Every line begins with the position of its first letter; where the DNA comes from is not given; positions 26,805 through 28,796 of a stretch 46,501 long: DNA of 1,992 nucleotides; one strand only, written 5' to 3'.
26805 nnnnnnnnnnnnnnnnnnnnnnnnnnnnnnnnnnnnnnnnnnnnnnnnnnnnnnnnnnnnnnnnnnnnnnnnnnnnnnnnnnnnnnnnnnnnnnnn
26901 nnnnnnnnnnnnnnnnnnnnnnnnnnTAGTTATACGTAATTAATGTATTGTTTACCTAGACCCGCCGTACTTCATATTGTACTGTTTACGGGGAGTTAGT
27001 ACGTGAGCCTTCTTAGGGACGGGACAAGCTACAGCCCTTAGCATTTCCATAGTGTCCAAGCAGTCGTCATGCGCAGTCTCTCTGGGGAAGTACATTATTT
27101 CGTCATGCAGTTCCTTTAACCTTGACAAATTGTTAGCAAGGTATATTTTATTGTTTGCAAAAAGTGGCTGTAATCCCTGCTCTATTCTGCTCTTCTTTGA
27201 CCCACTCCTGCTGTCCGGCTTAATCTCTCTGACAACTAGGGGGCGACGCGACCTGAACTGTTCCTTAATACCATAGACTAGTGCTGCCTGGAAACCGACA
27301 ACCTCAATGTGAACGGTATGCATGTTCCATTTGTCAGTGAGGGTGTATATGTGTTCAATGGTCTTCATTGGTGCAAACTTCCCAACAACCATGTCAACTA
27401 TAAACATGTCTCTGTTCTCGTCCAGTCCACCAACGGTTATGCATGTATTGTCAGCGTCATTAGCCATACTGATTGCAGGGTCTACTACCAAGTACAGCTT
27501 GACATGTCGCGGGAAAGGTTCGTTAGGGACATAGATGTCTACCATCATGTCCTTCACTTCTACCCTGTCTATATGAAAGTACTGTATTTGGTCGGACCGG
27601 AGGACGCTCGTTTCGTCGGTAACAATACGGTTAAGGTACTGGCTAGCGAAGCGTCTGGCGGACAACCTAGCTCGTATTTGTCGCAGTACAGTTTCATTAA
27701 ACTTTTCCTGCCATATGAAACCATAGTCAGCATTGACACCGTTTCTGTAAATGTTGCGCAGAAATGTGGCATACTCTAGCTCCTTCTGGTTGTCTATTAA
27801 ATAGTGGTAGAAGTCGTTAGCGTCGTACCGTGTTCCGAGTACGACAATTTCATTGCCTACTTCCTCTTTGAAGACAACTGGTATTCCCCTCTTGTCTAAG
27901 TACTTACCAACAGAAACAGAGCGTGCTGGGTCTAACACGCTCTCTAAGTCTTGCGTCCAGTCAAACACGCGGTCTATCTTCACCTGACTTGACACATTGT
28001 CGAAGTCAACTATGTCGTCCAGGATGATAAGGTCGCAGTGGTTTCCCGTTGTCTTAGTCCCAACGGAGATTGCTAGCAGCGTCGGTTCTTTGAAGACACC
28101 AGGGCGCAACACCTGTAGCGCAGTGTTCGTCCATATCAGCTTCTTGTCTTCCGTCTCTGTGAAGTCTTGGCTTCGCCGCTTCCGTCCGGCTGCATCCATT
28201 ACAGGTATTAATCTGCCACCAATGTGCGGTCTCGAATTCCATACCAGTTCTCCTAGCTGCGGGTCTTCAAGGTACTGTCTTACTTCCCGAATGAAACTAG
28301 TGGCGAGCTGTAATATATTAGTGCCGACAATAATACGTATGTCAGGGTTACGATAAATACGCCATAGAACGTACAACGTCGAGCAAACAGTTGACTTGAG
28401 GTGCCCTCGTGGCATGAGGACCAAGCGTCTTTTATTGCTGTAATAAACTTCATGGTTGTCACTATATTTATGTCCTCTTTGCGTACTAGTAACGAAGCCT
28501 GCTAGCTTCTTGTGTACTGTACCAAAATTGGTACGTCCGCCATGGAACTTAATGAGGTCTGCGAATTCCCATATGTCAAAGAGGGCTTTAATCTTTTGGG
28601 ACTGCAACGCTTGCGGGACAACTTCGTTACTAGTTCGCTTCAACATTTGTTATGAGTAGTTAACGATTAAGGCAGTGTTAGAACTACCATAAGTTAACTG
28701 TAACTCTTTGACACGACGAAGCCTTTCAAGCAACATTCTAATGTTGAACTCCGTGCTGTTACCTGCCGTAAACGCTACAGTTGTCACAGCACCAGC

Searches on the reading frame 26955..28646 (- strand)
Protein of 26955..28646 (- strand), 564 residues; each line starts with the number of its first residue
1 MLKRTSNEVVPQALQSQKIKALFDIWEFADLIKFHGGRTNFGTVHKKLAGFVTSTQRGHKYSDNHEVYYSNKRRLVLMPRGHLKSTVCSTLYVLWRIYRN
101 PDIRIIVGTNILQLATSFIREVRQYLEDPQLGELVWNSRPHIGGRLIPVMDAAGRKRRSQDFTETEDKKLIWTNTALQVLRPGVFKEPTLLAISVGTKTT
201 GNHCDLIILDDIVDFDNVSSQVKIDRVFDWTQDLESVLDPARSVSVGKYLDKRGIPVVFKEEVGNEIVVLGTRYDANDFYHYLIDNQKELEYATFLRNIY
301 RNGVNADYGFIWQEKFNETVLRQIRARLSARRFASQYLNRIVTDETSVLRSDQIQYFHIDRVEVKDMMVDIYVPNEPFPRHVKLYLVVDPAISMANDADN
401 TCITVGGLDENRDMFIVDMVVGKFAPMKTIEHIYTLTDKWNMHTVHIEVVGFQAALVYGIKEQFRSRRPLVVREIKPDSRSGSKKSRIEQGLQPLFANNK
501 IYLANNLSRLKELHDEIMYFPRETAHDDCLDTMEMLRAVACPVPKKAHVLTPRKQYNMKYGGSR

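Call 72: search_protein_families(library=phrogs, proteins=[window:26955-28646:-], max_evalue=0.00001)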
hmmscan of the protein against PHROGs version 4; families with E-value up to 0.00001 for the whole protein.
window:26955-28646:- (564 aa): 5 families
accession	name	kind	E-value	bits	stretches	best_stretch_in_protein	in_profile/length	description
phrog_38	-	head and packaging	8e-85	287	1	20-536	268-699/760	terminase large subunit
phrog_5573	-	head and packaging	1.6e-17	64.8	1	310-536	26-230/250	terminase large subunit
phrog_4758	-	head and packaging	3.4e-13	50.5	1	66-241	51-197/243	terminase large subunit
phrog_20726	-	unknown function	2.6e-12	47.8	1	384-561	3-192/199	-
phrog_17672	-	head and packaging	2.2e-07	31.2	0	67-108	61-101/395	terminase large subunit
